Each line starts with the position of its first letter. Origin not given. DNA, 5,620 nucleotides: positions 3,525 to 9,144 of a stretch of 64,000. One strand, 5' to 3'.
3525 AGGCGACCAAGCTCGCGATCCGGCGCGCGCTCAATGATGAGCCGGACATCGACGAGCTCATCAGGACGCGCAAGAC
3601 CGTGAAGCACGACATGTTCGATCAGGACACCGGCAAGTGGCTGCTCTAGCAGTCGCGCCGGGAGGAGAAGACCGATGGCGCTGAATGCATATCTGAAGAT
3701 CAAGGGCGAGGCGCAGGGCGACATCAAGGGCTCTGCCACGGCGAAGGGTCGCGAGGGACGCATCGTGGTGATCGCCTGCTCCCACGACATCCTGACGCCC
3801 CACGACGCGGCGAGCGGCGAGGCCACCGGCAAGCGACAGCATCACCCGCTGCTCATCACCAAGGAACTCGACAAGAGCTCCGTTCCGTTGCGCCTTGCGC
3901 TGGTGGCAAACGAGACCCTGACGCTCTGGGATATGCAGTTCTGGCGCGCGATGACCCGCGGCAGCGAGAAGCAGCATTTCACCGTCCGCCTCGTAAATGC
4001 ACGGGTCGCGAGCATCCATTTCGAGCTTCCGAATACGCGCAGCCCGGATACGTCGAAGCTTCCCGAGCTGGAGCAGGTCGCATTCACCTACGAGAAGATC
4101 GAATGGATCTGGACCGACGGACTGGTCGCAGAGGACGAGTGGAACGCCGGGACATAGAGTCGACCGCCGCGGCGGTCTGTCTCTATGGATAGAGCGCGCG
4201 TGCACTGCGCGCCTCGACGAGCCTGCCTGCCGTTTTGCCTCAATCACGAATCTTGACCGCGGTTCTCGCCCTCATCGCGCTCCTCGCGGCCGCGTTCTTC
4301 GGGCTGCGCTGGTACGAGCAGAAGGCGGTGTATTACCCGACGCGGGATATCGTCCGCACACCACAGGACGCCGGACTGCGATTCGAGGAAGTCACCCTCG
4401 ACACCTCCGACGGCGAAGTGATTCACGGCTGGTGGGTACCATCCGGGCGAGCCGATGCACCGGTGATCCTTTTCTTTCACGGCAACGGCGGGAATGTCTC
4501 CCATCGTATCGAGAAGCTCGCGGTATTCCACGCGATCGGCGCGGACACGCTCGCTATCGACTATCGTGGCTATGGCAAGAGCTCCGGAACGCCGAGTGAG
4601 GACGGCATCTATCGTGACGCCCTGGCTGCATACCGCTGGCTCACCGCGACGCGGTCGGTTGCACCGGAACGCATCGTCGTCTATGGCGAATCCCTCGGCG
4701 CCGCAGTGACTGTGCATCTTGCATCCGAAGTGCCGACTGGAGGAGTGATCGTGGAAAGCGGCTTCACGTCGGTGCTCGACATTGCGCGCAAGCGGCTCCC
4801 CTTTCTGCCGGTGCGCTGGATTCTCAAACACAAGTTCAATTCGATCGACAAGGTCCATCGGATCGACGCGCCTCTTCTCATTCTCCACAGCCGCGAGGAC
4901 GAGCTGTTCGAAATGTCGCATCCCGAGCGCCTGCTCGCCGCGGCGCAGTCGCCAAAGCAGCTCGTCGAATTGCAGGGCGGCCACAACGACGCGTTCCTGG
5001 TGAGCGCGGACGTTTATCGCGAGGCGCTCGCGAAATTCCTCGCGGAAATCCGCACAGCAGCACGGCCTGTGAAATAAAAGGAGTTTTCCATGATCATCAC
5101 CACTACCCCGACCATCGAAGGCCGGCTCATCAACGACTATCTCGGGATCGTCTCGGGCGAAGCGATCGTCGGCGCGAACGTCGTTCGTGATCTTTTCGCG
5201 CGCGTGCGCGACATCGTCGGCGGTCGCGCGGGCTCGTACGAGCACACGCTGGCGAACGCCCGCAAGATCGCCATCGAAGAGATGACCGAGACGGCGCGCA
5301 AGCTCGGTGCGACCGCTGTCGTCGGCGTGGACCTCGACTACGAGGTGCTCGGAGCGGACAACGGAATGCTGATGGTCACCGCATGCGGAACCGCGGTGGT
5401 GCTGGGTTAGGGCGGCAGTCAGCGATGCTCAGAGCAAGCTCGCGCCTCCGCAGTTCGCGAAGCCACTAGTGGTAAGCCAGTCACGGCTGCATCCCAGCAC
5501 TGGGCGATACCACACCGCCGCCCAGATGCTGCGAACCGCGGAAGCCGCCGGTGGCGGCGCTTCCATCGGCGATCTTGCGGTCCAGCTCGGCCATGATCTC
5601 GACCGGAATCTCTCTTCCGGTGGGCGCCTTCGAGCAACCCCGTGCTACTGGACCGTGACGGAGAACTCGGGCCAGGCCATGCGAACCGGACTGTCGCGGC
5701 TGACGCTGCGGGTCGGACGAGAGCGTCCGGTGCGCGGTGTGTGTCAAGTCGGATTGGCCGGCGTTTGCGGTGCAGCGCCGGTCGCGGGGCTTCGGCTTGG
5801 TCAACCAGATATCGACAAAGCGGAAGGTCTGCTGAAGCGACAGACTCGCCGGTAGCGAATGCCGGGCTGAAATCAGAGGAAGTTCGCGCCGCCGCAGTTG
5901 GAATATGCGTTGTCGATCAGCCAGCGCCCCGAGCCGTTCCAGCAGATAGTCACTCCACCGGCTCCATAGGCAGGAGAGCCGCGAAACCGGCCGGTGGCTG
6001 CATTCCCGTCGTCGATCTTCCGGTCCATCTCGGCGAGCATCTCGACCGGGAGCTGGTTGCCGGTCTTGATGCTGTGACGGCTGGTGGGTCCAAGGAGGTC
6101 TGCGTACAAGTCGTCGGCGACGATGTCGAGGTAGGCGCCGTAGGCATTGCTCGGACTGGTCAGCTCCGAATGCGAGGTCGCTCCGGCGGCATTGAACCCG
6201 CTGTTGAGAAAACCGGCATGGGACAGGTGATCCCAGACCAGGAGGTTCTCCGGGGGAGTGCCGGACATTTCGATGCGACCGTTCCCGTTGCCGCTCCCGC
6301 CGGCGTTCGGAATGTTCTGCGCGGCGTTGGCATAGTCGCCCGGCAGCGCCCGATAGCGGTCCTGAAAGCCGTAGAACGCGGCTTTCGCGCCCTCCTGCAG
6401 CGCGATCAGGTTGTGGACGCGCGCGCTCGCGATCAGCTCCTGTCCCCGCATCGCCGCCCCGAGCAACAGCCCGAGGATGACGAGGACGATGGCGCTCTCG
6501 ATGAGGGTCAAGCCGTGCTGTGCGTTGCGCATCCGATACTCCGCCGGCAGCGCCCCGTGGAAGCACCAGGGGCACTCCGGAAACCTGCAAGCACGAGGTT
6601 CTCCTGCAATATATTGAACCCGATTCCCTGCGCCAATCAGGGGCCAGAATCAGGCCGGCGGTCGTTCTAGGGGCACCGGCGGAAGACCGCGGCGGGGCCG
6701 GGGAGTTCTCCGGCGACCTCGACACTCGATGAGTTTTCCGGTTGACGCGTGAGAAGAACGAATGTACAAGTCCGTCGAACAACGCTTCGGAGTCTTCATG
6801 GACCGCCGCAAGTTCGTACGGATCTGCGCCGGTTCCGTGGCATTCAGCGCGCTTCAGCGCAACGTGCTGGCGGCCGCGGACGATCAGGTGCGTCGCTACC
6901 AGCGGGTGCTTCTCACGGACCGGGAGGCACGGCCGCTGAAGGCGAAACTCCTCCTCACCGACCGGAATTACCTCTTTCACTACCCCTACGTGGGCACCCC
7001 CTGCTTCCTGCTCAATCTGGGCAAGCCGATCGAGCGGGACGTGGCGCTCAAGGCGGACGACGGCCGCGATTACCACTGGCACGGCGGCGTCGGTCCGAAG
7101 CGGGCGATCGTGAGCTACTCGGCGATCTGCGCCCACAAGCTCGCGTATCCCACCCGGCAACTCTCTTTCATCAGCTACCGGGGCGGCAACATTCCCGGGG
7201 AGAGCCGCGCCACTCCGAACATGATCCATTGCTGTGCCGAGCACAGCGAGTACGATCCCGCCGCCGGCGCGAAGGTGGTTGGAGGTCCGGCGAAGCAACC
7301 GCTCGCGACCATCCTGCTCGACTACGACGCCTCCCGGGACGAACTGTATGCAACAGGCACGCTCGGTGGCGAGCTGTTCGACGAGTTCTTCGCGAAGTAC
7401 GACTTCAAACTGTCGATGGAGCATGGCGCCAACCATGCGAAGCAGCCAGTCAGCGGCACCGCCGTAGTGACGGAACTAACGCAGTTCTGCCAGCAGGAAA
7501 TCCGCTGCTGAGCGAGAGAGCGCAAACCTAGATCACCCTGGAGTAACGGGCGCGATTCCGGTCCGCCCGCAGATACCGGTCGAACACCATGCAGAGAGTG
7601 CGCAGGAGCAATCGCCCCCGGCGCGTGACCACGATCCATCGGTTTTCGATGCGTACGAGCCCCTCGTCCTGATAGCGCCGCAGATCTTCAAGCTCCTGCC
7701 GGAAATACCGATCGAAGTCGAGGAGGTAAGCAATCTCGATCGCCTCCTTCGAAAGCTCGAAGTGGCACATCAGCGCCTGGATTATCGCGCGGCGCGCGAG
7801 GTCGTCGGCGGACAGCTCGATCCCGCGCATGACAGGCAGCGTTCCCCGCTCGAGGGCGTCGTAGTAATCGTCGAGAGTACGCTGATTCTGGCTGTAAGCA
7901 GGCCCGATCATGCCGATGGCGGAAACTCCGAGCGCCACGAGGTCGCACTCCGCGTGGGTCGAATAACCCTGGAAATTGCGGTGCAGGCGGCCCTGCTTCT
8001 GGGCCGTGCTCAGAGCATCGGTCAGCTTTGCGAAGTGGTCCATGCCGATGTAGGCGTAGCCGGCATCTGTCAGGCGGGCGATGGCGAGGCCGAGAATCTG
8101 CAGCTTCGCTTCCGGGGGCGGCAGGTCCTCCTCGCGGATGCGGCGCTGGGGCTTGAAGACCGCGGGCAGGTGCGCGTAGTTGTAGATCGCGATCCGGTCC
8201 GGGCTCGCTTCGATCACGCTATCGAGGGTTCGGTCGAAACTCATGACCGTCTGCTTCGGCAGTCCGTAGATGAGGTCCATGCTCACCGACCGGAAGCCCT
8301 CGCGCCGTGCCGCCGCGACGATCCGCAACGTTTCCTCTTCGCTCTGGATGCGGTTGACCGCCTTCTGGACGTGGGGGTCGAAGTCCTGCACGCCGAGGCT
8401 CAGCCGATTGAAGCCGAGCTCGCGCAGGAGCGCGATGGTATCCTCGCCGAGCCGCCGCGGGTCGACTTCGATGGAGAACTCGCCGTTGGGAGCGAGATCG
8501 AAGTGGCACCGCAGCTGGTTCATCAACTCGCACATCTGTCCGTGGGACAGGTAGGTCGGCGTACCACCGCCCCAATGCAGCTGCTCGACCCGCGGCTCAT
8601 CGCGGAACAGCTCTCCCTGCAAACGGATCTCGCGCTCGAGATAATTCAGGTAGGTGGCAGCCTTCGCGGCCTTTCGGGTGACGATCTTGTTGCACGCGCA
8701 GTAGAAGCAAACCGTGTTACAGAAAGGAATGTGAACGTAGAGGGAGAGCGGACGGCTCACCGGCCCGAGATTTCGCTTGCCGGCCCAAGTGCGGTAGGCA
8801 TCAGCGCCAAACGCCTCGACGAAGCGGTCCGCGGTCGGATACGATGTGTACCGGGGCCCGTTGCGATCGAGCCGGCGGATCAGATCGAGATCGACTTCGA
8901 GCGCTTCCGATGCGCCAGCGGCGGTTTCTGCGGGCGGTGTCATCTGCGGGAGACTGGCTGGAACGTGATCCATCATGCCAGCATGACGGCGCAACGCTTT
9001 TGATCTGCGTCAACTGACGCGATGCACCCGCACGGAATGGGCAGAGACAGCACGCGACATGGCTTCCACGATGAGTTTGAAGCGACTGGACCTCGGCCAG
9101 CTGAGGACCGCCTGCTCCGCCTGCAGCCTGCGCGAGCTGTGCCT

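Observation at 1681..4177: Apparent operon joining a SAF-domain dehydrogenase, an Fae-like protein and an orphan Hcp, with no T6SS or H4MPT genes nearby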

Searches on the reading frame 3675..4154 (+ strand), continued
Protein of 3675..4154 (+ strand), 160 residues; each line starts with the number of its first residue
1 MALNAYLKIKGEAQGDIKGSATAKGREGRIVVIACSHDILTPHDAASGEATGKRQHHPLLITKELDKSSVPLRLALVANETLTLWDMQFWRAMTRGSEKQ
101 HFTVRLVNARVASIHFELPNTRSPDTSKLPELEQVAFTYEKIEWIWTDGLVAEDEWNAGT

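Call 53: find_encoding_contigs(protein=P0143, flank=10000, max_places=2)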
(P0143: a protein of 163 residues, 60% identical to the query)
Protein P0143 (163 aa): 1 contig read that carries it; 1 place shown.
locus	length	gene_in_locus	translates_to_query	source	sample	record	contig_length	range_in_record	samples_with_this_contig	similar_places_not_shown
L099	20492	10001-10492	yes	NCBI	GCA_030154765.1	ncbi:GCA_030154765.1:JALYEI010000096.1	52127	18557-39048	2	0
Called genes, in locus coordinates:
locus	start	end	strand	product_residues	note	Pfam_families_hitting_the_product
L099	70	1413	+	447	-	PF05936:T6SS_VasE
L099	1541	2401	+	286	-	PF09850:DotU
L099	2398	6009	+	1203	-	PF14331:IcmF-related_N, PF06761:IcmF-related, PF21070:IcmF_helical, PF06744:IcmF_C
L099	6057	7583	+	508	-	PF06812:ImpA_N, PF16989:T6SS_VasJ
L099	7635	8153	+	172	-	PF05591:T6SS_VipA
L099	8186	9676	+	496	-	PF05943:VipB, PF18945:VipB_2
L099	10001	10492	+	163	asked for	PF05638:T6SS_HCP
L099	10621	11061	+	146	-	PF04965:GPW_gp25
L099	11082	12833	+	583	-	PF05947:T6SS_TssF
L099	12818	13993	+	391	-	PF06996:T6SS_TssG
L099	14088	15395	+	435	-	PF01547:SBP_bac_1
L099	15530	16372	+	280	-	PF00528:BPD_transp_1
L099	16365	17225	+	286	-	PF00528:BPD_transp_1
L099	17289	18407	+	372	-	PF00005:ABC_tran, PF13304:AAA_21 (faint), PF17912:OB_MalK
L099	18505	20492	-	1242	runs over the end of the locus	PF17851:GH43_C2 (weak), PF07679:I-set (faint), PF13895:Ig_2 (faint), PF13927:Ig_3 (weak)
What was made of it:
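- Closest known: T6SS tube protein Hcp/TssD encoded as an orphan gene. Same: 57-62% identity to Hcps that sit between tssC and tssE (call 53).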

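Call 54: find_encoding_contigs(protein=P0237, flank=10000, max_places=2)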
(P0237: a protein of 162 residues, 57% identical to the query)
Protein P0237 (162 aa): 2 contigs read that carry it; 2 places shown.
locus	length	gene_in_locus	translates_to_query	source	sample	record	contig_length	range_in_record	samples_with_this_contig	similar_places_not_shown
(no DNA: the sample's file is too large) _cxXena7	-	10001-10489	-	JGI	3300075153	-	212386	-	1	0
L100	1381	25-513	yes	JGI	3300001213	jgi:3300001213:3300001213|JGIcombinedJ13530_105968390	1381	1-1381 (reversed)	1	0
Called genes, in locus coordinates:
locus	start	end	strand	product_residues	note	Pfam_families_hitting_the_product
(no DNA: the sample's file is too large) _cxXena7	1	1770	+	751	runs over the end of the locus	PF19313:DUF5916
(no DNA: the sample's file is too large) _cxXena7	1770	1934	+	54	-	-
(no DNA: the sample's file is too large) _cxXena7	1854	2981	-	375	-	PF03807:F420_oxidored (weak), PF02153:PDH_N, PF20463:PDH_C, PF01817:CM_2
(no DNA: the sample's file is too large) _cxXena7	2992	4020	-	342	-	PF18152:DAHP_snth_FXD, PF00793:DAHP_synth_1, PF03102:NeuB (weak)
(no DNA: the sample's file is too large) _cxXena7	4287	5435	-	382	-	-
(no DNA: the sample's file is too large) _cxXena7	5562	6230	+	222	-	PF00753:Lactamase_B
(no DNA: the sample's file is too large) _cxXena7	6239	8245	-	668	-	PF01817:CM_2, PF00800:PDT, PF00793:DAHP_synth_1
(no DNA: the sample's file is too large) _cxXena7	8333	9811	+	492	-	PF07690:MFS_1, PF00083:Sugar_tr, PF03137:OATP (weak)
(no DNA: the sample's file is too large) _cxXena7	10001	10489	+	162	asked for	PF05638:T6SS_HCP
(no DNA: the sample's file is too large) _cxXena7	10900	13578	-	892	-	PF00069:Pkinase, PF07714:PK_Tyr_Ser-Thr, PF08308:PEGA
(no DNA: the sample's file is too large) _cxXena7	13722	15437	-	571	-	PF16697:Yop-YscD_cpl, PF00498:FHA, PF16697:Yop-YscD_cpl, PF00498:FHA, PF01464:SLT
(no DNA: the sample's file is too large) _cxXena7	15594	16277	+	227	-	PF16697:Yop-YscD_cpl, PF00498:FHA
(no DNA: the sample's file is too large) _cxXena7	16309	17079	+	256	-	-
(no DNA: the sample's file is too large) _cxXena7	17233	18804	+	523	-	PF06812:ImpA_N, PF16989:T6SS_VasJ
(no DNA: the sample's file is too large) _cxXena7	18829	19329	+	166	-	PF05591:T6SS_VipA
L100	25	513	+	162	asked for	PF05638:T6SS_HCP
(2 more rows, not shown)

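Call 57: find_related_loci(query=A2, collection=metagenome_contigs, flank=8000)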
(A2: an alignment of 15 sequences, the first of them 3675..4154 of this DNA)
Query A2 (160 aa) in metagenome_contigs; peptide patterns used: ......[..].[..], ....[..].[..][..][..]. (x = any residue, [..] = any of these).
307 stretches matched a pattern; 212 encode a relative of the query (tblastn E <= 1e-3); the best 80 are kept; 80 distinct loci.
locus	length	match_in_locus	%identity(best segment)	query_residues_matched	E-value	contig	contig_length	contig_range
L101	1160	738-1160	89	1-141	6e-93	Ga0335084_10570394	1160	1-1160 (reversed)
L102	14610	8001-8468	62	1-155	2e-63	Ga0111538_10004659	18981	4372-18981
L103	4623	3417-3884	62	1-155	4e-63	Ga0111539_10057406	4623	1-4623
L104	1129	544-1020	60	1-158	2e-66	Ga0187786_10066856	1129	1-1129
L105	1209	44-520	57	1-158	4e-66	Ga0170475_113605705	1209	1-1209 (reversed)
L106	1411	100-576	57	1-158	5e-65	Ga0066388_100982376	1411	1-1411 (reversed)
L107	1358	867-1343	58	1-158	4e-65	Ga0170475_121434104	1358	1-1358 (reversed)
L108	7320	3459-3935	58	1-158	1e-61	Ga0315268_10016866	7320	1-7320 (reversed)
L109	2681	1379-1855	58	1-158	6e-62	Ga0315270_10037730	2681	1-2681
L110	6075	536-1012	60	1-158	1e-61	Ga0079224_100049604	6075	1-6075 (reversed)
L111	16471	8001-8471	57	1-156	3e-61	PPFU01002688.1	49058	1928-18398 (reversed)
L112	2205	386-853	57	1-155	5e-62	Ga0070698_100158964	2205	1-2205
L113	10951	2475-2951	58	1-158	5e-61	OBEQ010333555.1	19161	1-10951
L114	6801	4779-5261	56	1-160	7e-61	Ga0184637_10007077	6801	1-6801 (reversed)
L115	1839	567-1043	58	1-158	1e-62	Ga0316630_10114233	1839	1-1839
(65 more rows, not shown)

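Call 77: search_protein_families(library=padloc, proteins=[window:3675-4154:+, L093:8559-11447:+], max_evalue=0.001)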
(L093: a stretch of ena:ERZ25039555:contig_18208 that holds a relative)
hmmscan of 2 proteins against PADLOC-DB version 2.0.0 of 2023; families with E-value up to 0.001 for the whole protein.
window:3675-4154:+ (160 aa): 0 families

L093:8559-11447:+ (963 aa): 10 families
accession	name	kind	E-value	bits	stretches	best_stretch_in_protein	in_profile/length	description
PDLC01169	TPR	-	1.3e-19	68.5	2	407-521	112-225/252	TPR repeats containing protein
PDLC05061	PDC-S65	-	4.4e-12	44.1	1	131-171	120-160/592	-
PDLC05060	PDC-S65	-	3.3e-09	34.2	1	124-171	21-68/503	-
PDLC02419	Aga_SIR2-PNTD1-PNTD2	-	9e-07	26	1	133-288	103-253/558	Class I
PDLC04087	SIR2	-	1.5e-06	25.3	1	150-209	132-195/343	-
PDLC02401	Aga_SIR2-PNTD1-PNTD2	-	1.5e-05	22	1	134-171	77-114/524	Class I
PDLC00407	ThsA1|ThsA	-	5.2e-05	20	1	143-248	97-195/478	STALD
PDLC04167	Dsr1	-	0.00023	17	1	36-187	13-160/1248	-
PDLC04968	PDC-S25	-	0.0004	17.5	0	150-215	140-193/517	-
PDLC02402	Aga_SIR2-PNTD1-PNTD2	-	0.00045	16.4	0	133-210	109-181/876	Class I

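Call 80: predict_structure(alignment_id=A2)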
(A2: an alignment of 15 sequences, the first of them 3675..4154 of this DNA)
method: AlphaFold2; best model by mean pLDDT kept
length: 160 residues; sequences in the alignment: 15
mean_pLDDT: 62.8   pTM: 0.61
mean pLDDT of the five models: 62.8, 62.1, 56.3, 54.4, 52.5
residues with pLDDT >= 90: 0; 70-90: 66; 50-70: 52; < 50: 42
segments of 3 or more residues with pLDDT < 50: 1-3, 10-42, 52-54, 158-160
pLDDT, mean of each block of 10 residues (from residue 1): 52 40 37 41 55 57 63 63 73 73 81 76 69 77 84 62
secondary structure, 60 per line:
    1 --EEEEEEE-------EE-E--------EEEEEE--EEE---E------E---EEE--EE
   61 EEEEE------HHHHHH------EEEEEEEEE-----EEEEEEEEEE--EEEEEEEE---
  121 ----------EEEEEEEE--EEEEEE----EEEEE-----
elements in order: E3-9 E29-34 E37-39 E54-56 E59-65 H72-77 E84-92 E98-107 E110-117 E131-138 E141-146 E151-155

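Call 83: fold_search(model_id=the predicted structure, library=pdb)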
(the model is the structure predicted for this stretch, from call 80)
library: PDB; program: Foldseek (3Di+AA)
matches with E <= 10: 713; with E <= 0.001: 66
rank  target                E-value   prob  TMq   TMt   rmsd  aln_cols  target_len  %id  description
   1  6a2v_A                5.6e-11  1.00  0.64  0.61   5.4       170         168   29  Crystal structure of Hcp protein (released 2018-09-19)
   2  4hkh_A                5.6e-11  1.00  0.58  0.61   5.4       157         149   34  Structure of the Hcp1 protein from E. coli EAEC 042 pathovar, mutants N93W-S158W (released 2013-12-11)
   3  6a2v_C                2.9e-10  1.00  0.61  0.61   5.4       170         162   26  Crystal structure of Hcp protein (released 2018-09-19)
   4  6a2v_B                4.1e-10  1.00  0.61  0.61   5.4       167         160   29  Crystal structure of Hcp protein (released 2018-09-19)
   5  5mxn_MODEL_1_1        4.9e-10  1.00  0.61  0.58   5.5       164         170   30  Atomic model of the VipA/VipB/Hcp, the type six secretion system non-contractile sheath-tube of Vibrio cholera (released 2017-08-02)
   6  4hkh_D                5.7e-10  1.00  0.55  0.60   5.4       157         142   33  Structure of the Hcp1 protein from E. coli EAEC 042 pathovar, mutants N93W-S158W (released 2013-12-11)
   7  4hkh_F                1.2e-09  1.00  0.56  0.61   5.3       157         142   32  Structure of the Hcp1 protein from E. coli EAEC 042 pathovar, mutants N93W-S158W (released 2013-12-11)
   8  4hkh_G                1.9e-09  1.00  0.56  0.61   5.2       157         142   33  Structure of the Hcp1 protein from E. coli EAEC 042 pathovar, mutants N93W-S158W (released 2013-12-11)
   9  3he1_A                2.4e-09  1.00  0.55  0.59   5.8       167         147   29  Secreted protein Hcp3 from Pseudomonas aeruginosa. (released 2009-06-16)
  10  6a2v_E                3.4e-09  1.00  0.57  0.61   5.4       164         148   29  Crystal structure of Hcp protein (released 2018-09-19)
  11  4hkh_E                4.0e-09  1.00  0.53  0.60   5.2       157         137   33  Structure of the Hcp1 protein from E. coli EAEC 042 pathovar, mutants N93W-S158W (released 2013-12-11)
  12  6a2v_F                8.0e-09  1.00  0.55  0.60   4.8       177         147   23  Crystal structure of Hcp protein (released 2018-09-19)
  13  4hkh_B                8.0e-09  1.00  0.55  0.61   5.1       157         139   33  Structure of the Hcp1 protein from E. coli EAEC 042 pathovar, mutants N93W-S158W (released 2013-12-11)
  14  5urw_11               8.9e-09  1.00  0.57  0.57   6.3       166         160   34  Structure of the extended type VI secretion system sheath in Myxococcus xanthus (released 2017-05-10)
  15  3he1_B                2.3e-08  1.00  0.53  0.58   5.7       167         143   27  Secreted protein Hcp3 from Pseudomonas aeruginosa. (released 2009-06-16)
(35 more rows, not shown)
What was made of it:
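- On Hcp/TssD: Almost all of the 50 listed are Hcp or Hcp fusions, and the top matches are all Hcp with TM about 0.6 (calls 80, 83).
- Closest known: T6SS tube protein Hcp/TssD encoded as an orphan gene. Same: Same fold in the model (call 83).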

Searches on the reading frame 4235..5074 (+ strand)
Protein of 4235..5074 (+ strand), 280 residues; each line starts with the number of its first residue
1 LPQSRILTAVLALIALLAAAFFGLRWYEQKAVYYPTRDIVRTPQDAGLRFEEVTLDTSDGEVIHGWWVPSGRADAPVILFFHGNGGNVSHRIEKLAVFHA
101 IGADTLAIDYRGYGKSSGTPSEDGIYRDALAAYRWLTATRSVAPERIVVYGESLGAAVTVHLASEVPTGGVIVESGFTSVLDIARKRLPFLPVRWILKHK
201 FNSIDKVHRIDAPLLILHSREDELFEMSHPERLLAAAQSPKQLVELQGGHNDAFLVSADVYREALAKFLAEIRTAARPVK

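Call 3: search_protein_families(library=pfam, proteins=[window:4235-5074:+], max_evalue=0.01)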
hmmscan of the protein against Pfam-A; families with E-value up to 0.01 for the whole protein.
window:4235-5074:+ (280 aa): 8 families
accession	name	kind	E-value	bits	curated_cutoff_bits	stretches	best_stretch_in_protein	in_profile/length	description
PF12146.15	Hydrolase_4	-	3.4e-13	49.9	27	1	77-178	6-111/239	Serine aminopeptidase, S33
PF00561.26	Abhydrolase_1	-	9.9e-13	48.7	25.8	1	76-167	1-91/245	alpha/beta hydrolase fold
PF12697.13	Abhydrolase_6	-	1.9e-09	39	26.3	1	78-193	1-110/217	Alpha/beta hydrolase family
PF00326.27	Peptidase_S9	-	1.8e-07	31.3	22.6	1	124-246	43-179/213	Prolyl oligopeptidase family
PF05448.18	AXE1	-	1.3e-06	27.9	21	1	52-117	58-124/321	Acetyl xylan esterase (AXE1)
PF01738.24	DLH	-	8.9e-05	22.6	21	1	119-239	71-171/217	Dienelactone hydrolase family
PF07859.19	Abhydrolase_3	-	9.7e-05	22.7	25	1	125-165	48-91/210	alpha/beta hydrolase fold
PF02230.22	Abhydrolase_2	-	0.0025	18.1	23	0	140-181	100-143/217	Phospholipase/Carboxylesterase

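Call 4: search_protein_families(library=ncbifam, proteins=[window:4235-5074:+], max_evalue=0.01)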
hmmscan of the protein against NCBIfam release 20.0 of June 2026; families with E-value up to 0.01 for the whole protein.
window:4235-5074:+ (280 aa): 21 families
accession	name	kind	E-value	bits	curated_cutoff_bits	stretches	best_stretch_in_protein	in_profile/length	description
NF047920.1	lactonase_UilS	equivalog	8.6e-13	48.6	400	1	57-168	6-121/285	UilS family quorum-quenching N-acyl-homoserine lactonase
TIGR03056.1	bchO_mg_che_rel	equivalog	4.1e-07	29.3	172.55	1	64-168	16-118/278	alpha/beta fold hydrolase BchO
NF058651.1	GESAG_HSLs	subfamily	4.7e-07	29.2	430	1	45-166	41-157/296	GESAG motif subfamily hormone-sensitive lipase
TIGR03611.1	RutD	equivalog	1.1e-06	28.2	238.5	1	72-168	10-103/258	pyrimidine utilization protein D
NF011457.0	PRK14875.1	equivalog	5e-06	25.7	307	1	60-168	122-221/372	acetoin dehydrogenase dihydrolipoyllysine-residue acetyltransferase subunit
NF058653.1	LipP1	equivalog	2.2e-05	23.4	350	1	49-162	45-161/300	LipP1 family hormone-sensitive lipase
NF051488.1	bifunc_PcaDC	exception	5.2e-05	22.5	390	1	72-167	9-100/375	bifunctional 3-oxoadipate enol-lactonase/4-carboxymuconolactone decarboxylase PcaDC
NF045632.1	hydroxlase_HsaD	equivalog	9e-05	21.5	400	1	70-167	29-126/290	4,5:9,10-diseco-3-hydroxy-5,9,17-trioxoandrosta-1(10),2-diene-4-oate hydrolase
TIGR02427.1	protocat_pcaD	equivalog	0.00011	21.7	255.85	0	72-167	9-101/251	3-oxoadipate enol-lactonase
NF033149.0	CHL_hydrolase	equivalog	0.00013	21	500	1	42-162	41-165/310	chloramphenicol hydrolase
NF058673.1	LipAdnlyCyLipJMY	equivalog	0.00016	20.5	800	0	204-272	218-285/449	bifunctional lipase/adenylate cyclase LipJ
NF050089.1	i_nPHAscl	equivalog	0.00037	19.6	300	0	75-167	18-106/288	intracellular short-chain-length polyhydroxyalkanoate depolymerase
NF058649.1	GTSAG_HSLs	subfamily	0.0004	19.9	380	1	74-165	90-177/312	GTSAG motif subfamily hormone-sensitive lipase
NF058544.1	IVPilMotSglTMyx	equivalog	0.00044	20.1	300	1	83-195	42-157/210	type IV pili motility protein SglT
TIGR04126.1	PGF_CTERM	domain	0.0007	19.2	24.5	1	8-26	9-27/28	PGF-CTERM sorting domain-containing protein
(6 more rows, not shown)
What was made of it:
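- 4235..5077 (+): Membrane-anchored alpha/beta hydrolase. It is a neighbour, not part of the trio. Generic Hydrolase_4 and Abhydrolase hits (calls 3, 4).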

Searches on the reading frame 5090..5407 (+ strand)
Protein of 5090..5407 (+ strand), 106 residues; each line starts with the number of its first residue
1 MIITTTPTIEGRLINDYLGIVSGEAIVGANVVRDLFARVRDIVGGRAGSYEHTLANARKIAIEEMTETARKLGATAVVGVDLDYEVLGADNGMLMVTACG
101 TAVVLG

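Call 3: search_protein_families(library=pfam, proteins=[window:5090-5407:+], max_evalue=0.01)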
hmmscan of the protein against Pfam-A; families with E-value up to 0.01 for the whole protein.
window:5090-5407:+ (106 aa): 2 families
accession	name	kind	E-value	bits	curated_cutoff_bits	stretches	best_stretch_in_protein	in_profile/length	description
PF01906.23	YbjQ_1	-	1.3e-37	129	23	1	1-105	1-103/103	Putative heavy-metal-binding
PF23025.1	YbjQ_2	-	0.00094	19.9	29.1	1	61-105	60-101/103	C2 domain-containing protein 5, YbjQ-like domain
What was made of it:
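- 5090..5410 (+): YbjQ-family protein, paired with the hydrolase. Not part of the trio. PF01906 1e-37 (call 3).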

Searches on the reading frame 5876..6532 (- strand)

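Call 31: search_protein_families(library=pfam, proteins=[window:5876-6532:-], max_evalue=0.001)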
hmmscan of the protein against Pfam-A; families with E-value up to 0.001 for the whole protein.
window:5876-6532:- (219 aa): 1 family
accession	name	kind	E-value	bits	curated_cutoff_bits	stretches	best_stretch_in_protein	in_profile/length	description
PF07963.17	N_methyl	-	3.9e-06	26.7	21.2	1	2-28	1-27/27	Prokaryotic N-terminal methylation motif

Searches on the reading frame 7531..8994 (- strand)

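Call 31: search_protein_families(library=pfam, proteins=[window:7531-8994:-], max_evalue=0.001)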
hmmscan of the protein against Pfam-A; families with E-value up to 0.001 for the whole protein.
window:7531-8994:- (488 aa): 2 families
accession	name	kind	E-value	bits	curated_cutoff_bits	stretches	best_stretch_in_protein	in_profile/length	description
PF04055.27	Radical_SAM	-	5.8e-27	95.3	29.5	1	86-259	1-165/166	Radical SAM superfamily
PF06969.22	HemN_C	-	5.1e-11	42.9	24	1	394-463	1-67/67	HemN C-terminal domain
